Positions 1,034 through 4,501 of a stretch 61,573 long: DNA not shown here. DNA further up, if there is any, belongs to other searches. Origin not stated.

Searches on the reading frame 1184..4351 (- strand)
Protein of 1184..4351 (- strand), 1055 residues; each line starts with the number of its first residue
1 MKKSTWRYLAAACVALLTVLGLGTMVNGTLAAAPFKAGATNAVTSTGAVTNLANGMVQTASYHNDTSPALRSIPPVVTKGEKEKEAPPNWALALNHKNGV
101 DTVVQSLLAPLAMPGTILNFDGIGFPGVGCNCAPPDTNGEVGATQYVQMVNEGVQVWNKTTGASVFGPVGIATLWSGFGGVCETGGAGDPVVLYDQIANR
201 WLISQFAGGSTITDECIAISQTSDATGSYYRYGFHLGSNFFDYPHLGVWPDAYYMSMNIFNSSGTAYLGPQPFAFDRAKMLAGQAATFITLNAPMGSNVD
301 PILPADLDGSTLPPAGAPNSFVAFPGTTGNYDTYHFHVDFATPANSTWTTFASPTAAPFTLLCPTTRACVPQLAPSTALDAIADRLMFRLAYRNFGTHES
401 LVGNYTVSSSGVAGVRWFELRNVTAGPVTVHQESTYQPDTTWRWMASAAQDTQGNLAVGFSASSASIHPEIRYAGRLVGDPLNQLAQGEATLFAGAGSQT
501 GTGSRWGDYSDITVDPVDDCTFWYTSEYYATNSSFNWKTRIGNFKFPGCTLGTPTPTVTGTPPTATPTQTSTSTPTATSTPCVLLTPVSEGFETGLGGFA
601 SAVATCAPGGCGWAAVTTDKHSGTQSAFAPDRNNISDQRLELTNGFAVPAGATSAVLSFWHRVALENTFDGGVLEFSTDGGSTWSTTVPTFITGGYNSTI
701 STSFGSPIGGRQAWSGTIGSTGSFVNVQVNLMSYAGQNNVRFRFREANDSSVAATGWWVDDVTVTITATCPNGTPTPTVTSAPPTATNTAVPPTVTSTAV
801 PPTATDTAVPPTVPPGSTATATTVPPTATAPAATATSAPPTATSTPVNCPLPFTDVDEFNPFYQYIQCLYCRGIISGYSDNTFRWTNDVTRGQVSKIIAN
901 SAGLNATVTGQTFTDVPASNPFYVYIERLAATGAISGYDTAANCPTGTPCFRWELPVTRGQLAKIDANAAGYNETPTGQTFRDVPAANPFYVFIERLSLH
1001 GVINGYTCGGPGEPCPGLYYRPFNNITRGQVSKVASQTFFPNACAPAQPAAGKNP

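Call 44: search_protein_families(library=pfam, proteins=[window:1184-4351:-], max_evalue=0.001)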
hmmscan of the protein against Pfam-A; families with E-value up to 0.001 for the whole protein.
window:1184-4351:- (1055 aa): 3 families
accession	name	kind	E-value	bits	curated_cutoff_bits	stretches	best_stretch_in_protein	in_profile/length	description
PF00395.25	SLH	-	2.5e-14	53.4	20.8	1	852-894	1-43/44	S-layer homology domain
PF21471.3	Reelin_subrepeat-B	-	4.7e-06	26.8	27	1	672-764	60-126/127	Reelin subrepeat B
PF20773.4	InhA-like_MAM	-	2.9e-05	24.1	26.9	1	651-767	61-165/191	Immune inhibitor A-like, MAM domain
